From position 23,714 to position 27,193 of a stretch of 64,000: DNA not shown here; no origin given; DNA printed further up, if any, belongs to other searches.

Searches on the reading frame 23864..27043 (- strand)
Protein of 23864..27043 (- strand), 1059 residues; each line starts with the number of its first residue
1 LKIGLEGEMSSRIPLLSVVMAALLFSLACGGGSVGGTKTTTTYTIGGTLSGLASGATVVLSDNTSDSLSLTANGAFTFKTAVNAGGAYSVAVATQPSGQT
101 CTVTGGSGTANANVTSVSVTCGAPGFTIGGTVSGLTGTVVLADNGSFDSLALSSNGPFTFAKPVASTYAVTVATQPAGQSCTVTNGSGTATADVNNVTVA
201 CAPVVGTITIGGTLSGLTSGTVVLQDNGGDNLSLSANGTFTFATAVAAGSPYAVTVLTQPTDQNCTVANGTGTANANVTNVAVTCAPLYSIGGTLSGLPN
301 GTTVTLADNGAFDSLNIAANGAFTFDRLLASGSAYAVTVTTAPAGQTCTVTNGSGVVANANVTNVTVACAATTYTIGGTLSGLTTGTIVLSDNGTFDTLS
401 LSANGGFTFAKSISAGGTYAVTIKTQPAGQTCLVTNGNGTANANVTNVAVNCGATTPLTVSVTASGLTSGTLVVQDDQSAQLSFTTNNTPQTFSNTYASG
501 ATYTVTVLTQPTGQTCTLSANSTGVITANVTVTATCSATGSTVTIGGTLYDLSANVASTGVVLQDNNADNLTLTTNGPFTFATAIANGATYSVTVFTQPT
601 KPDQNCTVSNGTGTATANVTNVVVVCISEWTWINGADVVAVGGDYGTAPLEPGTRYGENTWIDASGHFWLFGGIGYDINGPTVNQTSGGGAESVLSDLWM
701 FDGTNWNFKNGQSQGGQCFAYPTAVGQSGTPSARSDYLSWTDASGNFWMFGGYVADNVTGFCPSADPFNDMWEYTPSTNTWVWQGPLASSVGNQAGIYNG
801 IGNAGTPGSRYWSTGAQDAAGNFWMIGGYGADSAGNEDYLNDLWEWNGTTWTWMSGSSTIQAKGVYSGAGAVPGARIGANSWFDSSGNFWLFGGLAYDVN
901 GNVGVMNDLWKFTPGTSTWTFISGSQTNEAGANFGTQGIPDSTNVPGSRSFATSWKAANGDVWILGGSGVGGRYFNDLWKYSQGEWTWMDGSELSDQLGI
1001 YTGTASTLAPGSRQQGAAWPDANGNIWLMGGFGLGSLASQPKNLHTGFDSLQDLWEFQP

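Call 4: search_protein_families(library=pfam, proteins=[window:23864-27043:-])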
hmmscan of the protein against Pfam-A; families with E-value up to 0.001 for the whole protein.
window:23864-27043:- (1059 aa): 5 families
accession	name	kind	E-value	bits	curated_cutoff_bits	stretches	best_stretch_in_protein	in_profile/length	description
PF14289.11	DUF4369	-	1.4e-17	64.5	25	0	43-97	1-59/91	Domain of unknown function (DUF4369)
PF13418.12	Kelch_4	-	2.8e-09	37.2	21.6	1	741-781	9-41/49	Galactose oxidase, central domain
PF24981.1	Beta-prop_ATRN-LZTR1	-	2.8e-08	33.8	50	1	730-928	36-201/289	Attractin/LZTR1 beta-propeller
PF13415.12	Kelch_3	-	9.4e-08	32.5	22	0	759-790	8-32/48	Galactose oxidase, central domain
PF13964.12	Kelch_6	-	7.2e-05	23.1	25.3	0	958-988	10-40/50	Kelch motif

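Call 5: search_protein_families(library=ncbifam, proteins=[window:23864-27043:-])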
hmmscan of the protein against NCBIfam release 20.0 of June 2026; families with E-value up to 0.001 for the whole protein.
window:23864-27043:- (1059 aa): 0 families
